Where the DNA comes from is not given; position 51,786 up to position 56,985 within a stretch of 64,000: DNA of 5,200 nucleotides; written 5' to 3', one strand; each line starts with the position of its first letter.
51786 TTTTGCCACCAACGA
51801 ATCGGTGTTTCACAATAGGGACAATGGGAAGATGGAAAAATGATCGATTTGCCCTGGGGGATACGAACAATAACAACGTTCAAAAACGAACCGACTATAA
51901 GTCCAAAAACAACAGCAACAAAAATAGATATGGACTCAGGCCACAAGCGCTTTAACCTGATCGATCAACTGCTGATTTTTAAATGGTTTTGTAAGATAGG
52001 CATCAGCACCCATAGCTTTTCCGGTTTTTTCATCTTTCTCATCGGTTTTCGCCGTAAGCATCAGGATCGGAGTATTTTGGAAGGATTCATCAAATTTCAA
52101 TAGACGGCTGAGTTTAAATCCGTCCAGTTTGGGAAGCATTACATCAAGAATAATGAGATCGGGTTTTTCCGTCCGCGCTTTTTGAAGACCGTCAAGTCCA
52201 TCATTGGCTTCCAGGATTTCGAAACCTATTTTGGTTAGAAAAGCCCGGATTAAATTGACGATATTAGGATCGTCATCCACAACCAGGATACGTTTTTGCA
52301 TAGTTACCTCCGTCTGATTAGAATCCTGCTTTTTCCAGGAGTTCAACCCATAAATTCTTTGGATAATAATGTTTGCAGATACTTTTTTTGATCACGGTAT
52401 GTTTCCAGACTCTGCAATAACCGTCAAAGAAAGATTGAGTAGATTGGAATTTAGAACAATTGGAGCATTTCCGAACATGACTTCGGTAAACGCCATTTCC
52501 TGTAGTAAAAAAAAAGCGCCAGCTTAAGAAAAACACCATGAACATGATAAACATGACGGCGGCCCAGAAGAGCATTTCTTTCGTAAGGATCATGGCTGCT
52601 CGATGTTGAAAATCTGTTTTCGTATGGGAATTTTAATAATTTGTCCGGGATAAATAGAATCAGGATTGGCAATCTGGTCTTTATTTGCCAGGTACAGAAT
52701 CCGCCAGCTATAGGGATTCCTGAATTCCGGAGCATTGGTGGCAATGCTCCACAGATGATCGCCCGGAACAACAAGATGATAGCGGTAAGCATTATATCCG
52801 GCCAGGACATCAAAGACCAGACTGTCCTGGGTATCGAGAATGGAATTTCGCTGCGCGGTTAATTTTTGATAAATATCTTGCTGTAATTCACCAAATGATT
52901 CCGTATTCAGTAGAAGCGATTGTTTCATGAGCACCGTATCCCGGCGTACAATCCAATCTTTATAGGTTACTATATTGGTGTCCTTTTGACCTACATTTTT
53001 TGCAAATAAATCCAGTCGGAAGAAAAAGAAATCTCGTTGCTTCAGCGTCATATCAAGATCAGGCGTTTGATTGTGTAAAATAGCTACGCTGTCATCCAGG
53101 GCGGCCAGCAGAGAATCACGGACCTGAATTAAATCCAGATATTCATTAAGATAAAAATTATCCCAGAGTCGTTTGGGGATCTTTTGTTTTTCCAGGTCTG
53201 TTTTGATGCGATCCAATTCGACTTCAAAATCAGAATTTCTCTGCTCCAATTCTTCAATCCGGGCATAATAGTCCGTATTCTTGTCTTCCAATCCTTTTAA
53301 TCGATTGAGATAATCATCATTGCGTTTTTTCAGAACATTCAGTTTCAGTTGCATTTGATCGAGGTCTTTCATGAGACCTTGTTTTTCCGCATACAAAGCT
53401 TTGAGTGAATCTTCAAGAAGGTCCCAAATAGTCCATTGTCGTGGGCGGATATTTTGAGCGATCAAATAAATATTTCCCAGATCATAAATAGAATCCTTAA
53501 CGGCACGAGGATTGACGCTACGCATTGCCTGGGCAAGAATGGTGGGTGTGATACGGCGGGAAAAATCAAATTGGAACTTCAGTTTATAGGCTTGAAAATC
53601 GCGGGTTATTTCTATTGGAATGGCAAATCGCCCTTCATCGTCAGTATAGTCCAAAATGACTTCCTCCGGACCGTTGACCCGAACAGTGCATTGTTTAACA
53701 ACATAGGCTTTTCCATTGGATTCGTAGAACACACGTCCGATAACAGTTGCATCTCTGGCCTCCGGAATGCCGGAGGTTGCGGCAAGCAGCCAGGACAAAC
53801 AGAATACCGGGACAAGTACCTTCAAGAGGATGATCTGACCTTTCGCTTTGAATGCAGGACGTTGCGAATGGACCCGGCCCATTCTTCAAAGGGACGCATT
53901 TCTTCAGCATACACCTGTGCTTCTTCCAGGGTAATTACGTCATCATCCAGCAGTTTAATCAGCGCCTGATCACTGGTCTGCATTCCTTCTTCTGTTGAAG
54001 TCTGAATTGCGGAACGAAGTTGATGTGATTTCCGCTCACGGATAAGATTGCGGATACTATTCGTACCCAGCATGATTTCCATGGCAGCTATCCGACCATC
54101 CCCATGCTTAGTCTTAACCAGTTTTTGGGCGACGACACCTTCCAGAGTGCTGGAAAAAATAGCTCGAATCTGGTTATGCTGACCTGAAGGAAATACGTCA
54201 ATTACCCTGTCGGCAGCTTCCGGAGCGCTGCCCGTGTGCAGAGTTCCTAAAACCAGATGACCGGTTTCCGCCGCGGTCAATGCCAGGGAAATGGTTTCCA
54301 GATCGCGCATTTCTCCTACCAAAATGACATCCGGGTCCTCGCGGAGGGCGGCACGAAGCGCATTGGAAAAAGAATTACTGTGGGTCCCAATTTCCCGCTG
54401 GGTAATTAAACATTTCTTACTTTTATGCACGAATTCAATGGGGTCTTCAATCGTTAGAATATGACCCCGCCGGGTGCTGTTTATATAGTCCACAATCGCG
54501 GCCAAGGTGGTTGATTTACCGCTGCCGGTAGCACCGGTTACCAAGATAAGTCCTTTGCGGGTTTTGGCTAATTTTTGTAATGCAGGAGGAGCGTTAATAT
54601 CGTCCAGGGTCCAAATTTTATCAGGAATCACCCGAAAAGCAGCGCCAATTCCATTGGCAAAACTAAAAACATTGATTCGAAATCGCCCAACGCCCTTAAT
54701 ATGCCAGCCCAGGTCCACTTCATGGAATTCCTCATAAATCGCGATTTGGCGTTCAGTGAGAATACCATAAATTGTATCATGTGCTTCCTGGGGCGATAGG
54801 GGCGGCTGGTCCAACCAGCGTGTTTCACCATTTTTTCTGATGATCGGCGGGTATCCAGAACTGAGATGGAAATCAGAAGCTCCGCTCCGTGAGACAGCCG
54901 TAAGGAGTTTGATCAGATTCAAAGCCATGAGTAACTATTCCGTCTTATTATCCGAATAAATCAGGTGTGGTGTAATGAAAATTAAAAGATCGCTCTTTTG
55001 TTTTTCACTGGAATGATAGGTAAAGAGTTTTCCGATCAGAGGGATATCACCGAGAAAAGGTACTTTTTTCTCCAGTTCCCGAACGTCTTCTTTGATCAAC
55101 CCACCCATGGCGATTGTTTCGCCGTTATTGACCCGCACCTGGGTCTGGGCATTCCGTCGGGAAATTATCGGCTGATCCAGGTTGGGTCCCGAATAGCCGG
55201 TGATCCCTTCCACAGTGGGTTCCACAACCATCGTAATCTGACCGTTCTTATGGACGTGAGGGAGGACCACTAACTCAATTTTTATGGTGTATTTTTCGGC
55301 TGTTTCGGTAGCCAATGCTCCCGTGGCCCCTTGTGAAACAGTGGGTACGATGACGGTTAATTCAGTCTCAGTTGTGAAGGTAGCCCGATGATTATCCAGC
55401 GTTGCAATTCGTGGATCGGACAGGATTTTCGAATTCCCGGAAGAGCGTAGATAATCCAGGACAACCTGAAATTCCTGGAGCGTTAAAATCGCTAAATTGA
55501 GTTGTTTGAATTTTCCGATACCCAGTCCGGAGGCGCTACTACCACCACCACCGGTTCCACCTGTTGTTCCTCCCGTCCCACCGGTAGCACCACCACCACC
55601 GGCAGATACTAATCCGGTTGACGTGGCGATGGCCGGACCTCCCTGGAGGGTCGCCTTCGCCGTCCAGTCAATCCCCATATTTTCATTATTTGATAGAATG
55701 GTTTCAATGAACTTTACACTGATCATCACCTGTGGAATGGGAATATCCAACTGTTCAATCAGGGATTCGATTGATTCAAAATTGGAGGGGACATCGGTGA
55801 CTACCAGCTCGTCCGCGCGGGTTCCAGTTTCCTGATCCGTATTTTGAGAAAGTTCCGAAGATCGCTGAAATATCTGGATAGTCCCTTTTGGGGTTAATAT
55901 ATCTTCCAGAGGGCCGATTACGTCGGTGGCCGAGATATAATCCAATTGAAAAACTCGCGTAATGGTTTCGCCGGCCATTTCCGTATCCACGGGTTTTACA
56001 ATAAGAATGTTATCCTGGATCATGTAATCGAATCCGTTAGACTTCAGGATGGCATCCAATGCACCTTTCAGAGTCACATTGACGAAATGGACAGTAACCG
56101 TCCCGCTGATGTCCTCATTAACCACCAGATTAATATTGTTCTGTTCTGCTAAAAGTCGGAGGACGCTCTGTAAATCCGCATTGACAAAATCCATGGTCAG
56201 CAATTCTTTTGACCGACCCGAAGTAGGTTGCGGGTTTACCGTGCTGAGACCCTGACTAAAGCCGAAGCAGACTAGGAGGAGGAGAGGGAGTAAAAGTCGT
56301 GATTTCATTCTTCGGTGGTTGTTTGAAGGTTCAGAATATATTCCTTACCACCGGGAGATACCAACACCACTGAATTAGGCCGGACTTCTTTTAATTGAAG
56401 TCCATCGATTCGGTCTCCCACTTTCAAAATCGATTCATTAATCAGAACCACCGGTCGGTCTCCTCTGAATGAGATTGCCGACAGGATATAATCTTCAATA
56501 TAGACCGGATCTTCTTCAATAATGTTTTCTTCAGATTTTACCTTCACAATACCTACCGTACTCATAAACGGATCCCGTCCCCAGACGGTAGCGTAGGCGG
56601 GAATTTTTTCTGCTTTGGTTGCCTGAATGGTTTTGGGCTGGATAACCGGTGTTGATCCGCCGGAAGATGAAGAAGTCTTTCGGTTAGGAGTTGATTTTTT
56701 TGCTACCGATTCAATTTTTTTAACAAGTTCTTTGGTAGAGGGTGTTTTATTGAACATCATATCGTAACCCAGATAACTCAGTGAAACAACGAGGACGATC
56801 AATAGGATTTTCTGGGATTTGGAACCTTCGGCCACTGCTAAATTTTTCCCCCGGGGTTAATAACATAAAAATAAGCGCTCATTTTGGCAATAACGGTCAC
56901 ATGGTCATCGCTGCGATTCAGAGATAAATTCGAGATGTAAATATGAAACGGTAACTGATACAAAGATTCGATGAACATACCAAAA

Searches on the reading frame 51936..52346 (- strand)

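Call 68: search_protein_families(library=pfam, proteins=[window:51936-52346:-], max_evalue=0.0001)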
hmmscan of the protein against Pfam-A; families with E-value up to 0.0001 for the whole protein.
window:51936-52346:- (136 aa): 1 family
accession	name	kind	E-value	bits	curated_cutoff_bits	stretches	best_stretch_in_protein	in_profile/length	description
PF00072.30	Response_reg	-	5.7e-29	101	30.2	1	20-131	1-110/111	Response regulator receiver domain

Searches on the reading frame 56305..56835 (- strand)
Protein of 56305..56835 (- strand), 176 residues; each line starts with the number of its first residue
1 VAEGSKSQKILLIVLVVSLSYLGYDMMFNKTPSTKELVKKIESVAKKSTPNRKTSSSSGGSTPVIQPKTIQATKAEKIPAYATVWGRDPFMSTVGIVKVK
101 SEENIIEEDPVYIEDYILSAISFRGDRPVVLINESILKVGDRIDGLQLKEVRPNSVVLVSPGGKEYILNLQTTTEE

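Call 68: search_protein_families(library=pfam, proteins=[window:56305-56835:-], max_evalue=0.0001)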
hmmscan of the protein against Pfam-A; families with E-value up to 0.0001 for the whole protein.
window:56305-56835:- (176 aa): 1 family
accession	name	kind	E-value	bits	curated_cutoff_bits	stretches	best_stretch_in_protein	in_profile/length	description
PF23862.1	CdsD_C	-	4.5e-06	27.1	27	1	116-163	3-51/56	CdsD C-terminal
